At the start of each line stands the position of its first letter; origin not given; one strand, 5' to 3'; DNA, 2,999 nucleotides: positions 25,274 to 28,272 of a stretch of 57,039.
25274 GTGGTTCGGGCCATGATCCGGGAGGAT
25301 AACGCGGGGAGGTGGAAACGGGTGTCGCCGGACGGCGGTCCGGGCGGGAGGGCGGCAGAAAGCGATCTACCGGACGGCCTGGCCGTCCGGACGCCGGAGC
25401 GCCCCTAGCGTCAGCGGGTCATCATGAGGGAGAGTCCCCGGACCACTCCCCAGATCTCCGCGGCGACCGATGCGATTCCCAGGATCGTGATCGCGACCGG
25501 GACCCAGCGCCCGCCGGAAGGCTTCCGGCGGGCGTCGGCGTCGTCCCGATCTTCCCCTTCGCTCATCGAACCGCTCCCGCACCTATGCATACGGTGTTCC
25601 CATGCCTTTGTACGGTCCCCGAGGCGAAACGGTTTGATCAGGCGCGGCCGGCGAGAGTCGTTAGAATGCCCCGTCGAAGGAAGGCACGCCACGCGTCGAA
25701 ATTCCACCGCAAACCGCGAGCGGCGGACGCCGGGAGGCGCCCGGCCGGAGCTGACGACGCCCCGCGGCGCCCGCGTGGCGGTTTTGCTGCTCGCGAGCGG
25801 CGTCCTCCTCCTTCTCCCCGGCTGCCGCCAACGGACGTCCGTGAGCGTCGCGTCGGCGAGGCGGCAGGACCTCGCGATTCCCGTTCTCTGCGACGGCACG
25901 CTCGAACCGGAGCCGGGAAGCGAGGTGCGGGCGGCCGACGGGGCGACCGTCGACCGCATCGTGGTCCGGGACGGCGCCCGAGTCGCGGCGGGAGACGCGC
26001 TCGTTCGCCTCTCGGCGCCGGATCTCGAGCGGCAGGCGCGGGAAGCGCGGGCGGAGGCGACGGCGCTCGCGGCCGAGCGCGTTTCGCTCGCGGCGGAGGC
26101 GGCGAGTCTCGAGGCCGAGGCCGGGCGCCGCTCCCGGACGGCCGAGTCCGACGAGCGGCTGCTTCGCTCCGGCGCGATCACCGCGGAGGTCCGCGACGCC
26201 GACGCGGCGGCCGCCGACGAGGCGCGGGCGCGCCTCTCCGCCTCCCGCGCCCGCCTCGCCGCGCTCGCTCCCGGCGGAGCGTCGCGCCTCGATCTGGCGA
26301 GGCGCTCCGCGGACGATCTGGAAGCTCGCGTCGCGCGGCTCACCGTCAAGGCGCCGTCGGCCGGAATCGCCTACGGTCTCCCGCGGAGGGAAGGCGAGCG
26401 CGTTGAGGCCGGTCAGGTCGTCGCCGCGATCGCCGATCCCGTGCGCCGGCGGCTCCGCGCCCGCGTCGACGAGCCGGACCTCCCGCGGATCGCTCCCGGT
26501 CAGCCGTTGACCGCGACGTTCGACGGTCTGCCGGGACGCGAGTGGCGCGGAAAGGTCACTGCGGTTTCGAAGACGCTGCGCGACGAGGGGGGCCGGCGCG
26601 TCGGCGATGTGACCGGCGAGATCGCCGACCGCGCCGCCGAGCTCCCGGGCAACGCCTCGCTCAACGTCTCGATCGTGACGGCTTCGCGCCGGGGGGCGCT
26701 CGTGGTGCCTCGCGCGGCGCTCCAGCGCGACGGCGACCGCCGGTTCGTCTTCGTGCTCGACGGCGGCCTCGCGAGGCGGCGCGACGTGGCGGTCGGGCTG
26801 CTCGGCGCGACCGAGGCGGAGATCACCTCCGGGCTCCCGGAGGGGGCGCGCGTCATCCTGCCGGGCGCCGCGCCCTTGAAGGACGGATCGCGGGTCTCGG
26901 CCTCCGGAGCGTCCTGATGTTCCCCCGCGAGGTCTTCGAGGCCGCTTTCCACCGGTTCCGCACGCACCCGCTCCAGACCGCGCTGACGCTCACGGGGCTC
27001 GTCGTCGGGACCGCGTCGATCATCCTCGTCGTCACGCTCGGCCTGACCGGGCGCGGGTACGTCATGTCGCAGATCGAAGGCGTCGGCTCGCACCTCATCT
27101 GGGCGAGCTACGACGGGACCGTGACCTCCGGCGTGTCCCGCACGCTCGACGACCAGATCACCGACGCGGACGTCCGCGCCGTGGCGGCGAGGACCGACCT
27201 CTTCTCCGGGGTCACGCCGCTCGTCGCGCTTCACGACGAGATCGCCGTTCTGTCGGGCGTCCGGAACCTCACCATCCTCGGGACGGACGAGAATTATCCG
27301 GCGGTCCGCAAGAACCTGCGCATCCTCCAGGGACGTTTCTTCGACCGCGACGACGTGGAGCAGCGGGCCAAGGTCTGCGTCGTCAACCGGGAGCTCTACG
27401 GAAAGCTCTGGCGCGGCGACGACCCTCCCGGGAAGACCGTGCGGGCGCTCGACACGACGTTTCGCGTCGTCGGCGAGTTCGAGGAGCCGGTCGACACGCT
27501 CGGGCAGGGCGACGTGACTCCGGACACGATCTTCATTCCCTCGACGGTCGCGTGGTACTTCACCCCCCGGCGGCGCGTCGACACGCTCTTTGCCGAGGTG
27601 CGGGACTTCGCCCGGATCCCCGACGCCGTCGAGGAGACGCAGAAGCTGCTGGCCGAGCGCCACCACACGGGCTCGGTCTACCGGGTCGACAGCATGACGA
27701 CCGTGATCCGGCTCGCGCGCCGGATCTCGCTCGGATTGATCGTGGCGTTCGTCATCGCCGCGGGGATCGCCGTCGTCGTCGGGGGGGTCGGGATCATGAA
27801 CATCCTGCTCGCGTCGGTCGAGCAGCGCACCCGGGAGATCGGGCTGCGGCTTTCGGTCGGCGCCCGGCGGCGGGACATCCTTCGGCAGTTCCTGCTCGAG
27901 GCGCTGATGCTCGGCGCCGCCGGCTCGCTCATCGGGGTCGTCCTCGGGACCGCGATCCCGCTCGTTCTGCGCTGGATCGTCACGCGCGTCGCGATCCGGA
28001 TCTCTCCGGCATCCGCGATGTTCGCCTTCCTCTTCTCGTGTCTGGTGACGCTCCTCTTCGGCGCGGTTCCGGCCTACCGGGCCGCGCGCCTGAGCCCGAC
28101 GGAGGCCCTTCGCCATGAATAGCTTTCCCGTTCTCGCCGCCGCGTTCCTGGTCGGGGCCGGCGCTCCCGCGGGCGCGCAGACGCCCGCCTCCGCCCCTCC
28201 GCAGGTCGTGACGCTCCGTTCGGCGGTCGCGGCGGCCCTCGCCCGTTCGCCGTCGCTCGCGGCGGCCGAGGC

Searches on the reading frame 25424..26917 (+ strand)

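Call 65: search_protein_families(library=pfam, proteins=[window:25424-26917:+], max_evalue=0.00001)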
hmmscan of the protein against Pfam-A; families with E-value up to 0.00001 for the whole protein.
window:25424-26917:+ (497 aa): 2 families
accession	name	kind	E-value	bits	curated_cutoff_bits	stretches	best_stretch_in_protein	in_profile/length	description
PF16576.10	HlyD_D23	-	1e-15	58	30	1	173-387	27-190/214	Barrel-sandwich domain of CusB or HlyD membrane-fusion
PF13437.12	HlyD_3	-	5e-14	53.4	22.2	1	307-390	1-85/106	HlyD family secretion protein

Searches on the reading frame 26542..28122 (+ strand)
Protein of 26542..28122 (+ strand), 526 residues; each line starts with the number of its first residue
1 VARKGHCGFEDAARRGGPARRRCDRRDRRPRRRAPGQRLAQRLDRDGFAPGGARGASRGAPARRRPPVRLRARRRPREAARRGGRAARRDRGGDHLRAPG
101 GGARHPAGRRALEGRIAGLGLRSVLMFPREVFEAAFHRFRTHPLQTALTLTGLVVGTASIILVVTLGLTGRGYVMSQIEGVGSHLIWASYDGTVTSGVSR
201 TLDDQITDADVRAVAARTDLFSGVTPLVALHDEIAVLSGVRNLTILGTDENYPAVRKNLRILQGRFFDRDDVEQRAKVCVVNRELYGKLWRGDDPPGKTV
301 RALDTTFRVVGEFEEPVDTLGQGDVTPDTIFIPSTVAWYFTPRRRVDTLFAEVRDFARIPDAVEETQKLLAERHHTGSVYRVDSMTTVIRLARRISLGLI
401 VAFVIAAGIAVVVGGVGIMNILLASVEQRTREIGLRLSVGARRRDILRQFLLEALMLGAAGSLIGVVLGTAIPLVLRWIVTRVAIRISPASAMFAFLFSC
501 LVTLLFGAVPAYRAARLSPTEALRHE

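Call 65: search_protein_families(library=pfam, proteins=[window:26542-28122:+], max_evalue=0.00001)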
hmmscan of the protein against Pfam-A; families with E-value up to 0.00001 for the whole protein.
window:26542-28122:+ (526 aa): 2 families
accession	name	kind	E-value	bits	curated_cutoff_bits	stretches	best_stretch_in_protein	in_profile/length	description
PF12704.14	MacB_PCD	-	1.9e-30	107.2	27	1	146-368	1-206/207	MacB-like periplasmic core domain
PF02687.27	FtsX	-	5e-21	75.4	25.5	1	405-519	2-120/120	FtsX-like permease C-terminal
